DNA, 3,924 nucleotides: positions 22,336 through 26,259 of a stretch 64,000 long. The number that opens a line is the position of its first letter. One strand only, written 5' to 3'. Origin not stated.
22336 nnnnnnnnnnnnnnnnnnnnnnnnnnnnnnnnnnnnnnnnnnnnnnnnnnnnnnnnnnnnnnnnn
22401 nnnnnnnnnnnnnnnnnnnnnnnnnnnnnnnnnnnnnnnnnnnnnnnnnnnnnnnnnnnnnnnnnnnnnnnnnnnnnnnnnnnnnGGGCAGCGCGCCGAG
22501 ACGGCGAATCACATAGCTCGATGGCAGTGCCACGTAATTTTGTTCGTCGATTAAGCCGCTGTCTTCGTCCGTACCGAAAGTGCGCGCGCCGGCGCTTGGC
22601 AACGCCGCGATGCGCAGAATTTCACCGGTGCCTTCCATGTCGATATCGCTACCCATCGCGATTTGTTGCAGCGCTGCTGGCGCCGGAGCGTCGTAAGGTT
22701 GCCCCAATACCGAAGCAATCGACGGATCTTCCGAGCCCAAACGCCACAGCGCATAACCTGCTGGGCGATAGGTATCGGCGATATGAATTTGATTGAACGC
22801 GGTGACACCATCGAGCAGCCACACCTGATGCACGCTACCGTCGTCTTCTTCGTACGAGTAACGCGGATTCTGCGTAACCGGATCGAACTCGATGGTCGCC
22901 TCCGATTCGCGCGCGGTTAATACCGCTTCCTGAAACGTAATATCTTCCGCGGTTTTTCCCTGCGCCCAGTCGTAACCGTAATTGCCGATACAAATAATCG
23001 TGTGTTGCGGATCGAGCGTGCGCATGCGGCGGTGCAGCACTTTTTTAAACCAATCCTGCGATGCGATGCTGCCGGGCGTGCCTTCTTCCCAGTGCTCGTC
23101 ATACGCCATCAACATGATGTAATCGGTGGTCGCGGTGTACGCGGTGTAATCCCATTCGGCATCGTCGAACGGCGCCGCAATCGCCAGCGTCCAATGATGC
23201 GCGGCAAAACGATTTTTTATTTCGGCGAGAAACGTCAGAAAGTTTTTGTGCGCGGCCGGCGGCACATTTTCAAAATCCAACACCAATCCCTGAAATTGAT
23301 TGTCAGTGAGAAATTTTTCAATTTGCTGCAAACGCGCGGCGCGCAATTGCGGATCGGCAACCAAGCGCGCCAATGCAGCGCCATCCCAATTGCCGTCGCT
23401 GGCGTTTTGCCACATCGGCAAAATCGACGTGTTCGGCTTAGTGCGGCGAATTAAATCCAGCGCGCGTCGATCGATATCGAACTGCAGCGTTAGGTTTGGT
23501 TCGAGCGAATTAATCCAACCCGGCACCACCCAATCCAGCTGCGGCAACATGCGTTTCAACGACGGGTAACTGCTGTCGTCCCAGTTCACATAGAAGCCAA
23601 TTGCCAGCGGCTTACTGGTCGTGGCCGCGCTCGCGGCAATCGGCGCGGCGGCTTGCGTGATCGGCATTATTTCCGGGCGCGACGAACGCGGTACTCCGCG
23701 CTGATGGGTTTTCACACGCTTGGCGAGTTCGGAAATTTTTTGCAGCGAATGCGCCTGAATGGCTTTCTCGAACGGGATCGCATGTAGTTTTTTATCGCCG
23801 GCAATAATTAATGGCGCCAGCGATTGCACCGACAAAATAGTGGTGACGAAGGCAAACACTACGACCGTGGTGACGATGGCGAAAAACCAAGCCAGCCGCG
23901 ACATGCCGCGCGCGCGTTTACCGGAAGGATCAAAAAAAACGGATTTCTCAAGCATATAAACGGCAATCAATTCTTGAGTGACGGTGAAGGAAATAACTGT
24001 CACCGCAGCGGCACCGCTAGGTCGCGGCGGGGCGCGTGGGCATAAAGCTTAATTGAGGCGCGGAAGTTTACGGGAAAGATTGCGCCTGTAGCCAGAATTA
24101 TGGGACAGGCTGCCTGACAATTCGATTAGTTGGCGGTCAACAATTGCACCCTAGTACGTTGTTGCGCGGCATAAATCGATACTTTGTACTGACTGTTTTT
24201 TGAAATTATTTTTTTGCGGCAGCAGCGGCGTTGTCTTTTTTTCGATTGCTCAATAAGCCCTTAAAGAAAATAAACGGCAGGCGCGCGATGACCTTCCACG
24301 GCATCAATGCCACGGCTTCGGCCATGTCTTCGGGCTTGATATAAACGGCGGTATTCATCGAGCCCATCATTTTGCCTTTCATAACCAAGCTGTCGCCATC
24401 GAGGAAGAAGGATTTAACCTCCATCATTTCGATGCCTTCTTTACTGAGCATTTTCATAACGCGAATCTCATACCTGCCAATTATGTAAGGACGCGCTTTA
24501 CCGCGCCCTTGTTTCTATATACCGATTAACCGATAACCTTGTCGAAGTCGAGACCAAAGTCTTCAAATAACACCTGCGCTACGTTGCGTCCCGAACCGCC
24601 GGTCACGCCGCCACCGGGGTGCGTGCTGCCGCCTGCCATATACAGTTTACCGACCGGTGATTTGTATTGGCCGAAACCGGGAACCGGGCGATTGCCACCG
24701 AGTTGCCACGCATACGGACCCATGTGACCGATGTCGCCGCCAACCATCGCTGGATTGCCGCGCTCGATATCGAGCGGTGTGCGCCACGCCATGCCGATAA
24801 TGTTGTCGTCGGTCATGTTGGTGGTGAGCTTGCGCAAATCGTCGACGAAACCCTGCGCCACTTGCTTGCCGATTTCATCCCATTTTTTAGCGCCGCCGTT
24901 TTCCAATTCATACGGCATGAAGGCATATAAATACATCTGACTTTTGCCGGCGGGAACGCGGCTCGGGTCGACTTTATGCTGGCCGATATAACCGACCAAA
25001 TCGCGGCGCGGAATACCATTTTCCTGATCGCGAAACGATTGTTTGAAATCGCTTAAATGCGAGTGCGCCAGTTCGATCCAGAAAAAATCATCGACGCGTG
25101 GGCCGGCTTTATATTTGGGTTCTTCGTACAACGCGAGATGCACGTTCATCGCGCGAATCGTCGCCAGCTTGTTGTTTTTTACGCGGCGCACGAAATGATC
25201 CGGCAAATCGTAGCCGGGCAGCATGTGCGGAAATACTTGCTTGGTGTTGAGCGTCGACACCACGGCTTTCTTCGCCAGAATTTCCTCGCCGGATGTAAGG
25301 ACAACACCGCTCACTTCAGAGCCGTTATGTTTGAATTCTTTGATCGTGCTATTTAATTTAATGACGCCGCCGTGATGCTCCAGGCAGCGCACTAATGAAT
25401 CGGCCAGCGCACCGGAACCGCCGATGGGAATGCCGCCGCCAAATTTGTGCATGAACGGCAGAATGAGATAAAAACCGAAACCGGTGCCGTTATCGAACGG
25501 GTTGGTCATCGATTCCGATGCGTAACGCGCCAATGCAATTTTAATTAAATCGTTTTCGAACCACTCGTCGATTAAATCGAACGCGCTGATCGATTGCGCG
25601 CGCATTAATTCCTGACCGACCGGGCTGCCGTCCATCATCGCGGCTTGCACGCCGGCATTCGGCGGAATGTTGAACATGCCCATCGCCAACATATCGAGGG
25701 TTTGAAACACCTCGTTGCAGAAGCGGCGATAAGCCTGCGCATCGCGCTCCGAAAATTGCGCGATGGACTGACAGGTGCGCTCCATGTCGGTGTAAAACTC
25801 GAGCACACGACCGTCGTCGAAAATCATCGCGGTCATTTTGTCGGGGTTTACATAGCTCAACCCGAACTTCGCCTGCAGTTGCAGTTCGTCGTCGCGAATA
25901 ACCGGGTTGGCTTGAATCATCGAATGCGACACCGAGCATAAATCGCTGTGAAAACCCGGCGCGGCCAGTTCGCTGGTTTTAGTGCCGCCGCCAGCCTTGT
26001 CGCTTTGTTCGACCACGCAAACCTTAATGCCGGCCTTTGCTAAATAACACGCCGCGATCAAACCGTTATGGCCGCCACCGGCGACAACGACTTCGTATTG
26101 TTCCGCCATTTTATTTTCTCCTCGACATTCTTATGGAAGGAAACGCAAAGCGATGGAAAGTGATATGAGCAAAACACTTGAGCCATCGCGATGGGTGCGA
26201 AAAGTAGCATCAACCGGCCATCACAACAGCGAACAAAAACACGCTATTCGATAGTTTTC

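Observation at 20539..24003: Single-polypeptide GH18-like + CE4 deacetylase + processive GT2 synthase fusion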

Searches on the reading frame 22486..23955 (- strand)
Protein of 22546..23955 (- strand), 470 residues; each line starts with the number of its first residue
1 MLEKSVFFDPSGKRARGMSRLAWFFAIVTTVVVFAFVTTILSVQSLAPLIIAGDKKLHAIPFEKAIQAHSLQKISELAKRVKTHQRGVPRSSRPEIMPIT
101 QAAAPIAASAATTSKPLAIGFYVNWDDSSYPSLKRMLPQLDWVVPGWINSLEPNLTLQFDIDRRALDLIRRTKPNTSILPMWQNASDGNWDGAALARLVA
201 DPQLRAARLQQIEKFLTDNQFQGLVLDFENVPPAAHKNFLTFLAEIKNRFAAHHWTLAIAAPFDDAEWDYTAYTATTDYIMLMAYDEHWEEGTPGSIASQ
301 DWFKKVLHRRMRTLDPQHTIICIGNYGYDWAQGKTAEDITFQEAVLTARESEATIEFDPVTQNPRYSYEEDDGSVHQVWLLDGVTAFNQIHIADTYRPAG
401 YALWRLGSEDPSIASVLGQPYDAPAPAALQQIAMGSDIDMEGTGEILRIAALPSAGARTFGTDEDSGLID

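Call 22: search_protein_representatives(protein=window:22546-23955:-)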
Query: 470 residues. Proteins with E-value up to 0.001 (for the whole library): 5274; up to 1e-10: 2603; up to 1e-30: 469. The best 150 are listed.
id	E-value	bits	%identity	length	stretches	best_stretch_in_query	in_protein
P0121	5.9e-138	476.6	55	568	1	92-468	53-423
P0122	1.8e-133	461.8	50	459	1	1-427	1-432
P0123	1.4e-123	429.2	43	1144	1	1-470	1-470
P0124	2.2e-120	418.7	44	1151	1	4-469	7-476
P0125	1.2e-118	412.9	44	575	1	5-469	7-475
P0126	2.1e-116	405.5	43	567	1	3-470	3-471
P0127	1.5e-109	382.9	42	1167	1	4-465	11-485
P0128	4.3e-103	361.6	50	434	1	86-402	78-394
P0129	9.9e-102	357.2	51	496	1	112-418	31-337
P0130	8.0e-101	354.2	50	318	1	113-425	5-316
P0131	1.9e-99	349.7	47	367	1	108-416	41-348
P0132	5.1e-94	331.7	42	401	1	1-400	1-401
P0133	6.0e-94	331.5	59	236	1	175-408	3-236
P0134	1.5e-92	326.9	46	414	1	112-433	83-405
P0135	2.4e-90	319.6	39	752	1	1-469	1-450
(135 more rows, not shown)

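Call 72: search_protein_families(library=ncbifam, proteins=[window:22486-23790:-], max_evalue=0.01)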
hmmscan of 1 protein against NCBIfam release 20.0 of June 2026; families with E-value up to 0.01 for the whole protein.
window:22486-23790:- (435 aa): 0 families
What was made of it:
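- Tried and rejected: NCBIfam has no model for the N-terminal domain (call 72).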

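Call 73: search_solved_structures(query=window:22486-23790:-, max_evalue=0.001, show_alignments=2)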
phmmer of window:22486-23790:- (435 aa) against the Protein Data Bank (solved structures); distinct sequences matched with E-value up to 0.001: 10.
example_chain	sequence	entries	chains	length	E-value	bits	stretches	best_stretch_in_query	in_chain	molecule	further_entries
3cz8_A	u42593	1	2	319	7.1e-22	80.7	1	126-351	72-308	Putative sporulation-specific glycosylase ydhD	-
5jh8_A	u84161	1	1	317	4e-19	71.6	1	131-359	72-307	Probable chitinase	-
4s3j_A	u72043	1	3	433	1.6e-16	63.1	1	127-356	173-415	Cortical-lytic enzyme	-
4s3k_A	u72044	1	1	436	3.8e-14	55.2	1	127-356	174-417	Spore germination protein YaaH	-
4wiw_A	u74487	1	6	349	8.9e-13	50.7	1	85-360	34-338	Glycoside hydrolase family 18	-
4q6t_A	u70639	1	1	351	3.7e-11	45.4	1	72-309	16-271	Glycosyl hydrolase, family 18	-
3co4_A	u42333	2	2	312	1.9e-06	29.8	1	67-278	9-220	Chitinase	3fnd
6xyz_A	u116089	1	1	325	0.00013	23.8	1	113-290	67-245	Candidate chitinase Glycoside hydrolase family 18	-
8hw6_A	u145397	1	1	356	0.00023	22.9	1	129-233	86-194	Chitinase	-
6g9c_A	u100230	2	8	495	0.00096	20.9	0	131-240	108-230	Immunomodulatory active chitinase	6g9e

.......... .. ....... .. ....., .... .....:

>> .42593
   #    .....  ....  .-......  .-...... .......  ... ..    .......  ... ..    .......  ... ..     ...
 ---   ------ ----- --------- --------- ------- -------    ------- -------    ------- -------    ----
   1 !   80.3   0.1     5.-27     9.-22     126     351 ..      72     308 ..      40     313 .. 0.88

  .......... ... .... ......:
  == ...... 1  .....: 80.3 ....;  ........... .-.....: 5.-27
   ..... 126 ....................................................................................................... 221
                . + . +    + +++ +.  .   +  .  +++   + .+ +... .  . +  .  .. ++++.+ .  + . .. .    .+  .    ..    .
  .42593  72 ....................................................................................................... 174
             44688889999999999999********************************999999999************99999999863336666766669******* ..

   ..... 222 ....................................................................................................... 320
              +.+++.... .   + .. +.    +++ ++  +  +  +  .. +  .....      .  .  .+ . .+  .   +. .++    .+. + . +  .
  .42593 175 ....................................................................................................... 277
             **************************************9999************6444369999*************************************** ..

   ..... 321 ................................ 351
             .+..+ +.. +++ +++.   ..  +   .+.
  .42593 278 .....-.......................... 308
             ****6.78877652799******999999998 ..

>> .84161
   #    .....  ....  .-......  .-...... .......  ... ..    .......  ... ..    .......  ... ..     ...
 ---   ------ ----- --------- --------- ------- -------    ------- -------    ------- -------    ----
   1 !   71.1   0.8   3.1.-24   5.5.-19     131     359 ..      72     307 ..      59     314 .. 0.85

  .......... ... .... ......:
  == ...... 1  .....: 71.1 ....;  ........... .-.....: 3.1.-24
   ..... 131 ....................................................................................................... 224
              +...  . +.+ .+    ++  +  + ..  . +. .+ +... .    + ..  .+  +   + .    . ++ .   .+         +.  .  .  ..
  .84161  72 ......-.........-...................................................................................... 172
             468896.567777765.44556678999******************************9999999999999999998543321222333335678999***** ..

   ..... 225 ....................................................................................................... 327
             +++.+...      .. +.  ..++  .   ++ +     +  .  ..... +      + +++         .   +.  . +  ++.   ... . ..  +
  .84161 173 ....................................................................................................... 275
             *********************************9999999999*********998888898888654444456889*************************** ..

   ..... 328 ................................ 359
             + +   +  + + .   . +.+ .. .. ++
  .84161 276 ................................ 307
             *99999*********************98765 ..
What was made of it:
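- On Glycoside hydrolase family 18: The first two Asp of the long motif are Q222 and V225, as in YdhD-type members (call 73).
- The YdhD/SleL-type relatives share the same shortened D-x-E motif (call 73).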

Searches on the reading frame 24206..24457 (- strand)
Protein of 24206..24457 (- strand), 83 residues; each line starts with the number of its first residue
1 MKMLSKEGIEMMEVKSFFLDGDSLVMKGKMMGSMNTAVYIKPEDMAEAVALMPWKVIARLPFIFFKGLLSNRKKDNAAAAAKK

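Call 33: search_protein_families(library=pfam, proteins=[window:24206-24457:-], max_evalue=0.01)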
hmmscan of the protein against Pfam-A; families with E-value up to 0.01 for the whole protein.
window:24206-24457:- (83 aa): 0 families

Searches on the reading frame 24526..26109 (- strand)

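Call 33: search_protein_families(library=pfam, proteins=[window:24526-26109:-], max_evalue=0.01)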
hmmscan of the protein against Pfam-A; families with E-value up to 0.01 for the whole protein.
window:24526-26109:- (527 aa): 12 families
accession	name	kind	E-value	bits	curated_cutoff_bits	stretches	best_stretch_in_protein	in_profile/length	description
PF01593.30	Amino_oxidase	-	2.3e-11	44.1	19.8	1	16-331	3-295/443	Flavin containing amine oxidoreductase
PF01266.30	DAO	-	1.1e-08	35.5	27.9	1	7-43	2-38/353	FAD dependent oxidoreductase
PF13450.12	NAD_binding_8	-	1.3e-07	32.2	21.9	1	9-57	1-47/68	NAD(P)-binding Rossmann-like domain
PF12831.13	FAD_oxidored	-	1.2e-06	28.5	27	1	6-53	1-47/416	FAD dependent oxidoreductase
PF07992.20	Pyr_redox_2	-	1.3e-06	28.5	26.1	1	6-39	2-177/291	Pyridine nucleotide-disulphide oxidoreductase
PF01946.23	Thi4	-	1.6e-06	28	26.2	1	5-44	18-58/235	Thi4 family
PF00890.30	FAD_binding_2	-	4.8e-06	26.5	20.4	1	7-46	2-41/414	FAD binding domain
PF00070.33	Pyr_redox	-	2.5e-05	25.1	22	1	7-39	2-34/82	Pyridine nucleotide-disulphide oxidoreductase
PF01494.25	FAD_binding_3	-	2.6e-05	24.1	22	1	5-39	2-36/349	FAD binding domain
PF03486.20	HI0933_like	-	3.2e-05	23.9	50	1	6-40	2-36/244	HI0933-like protein Rossmann domain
PF01134.28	GIDA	-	0.0024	17.4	22.1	0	7-35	2-30/391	Glucose inhibited division protein A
PF05834.18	Lycopene_cycl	-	0.0072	15.9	23.4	0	7-39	2-36/380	Lycopene cyclase protein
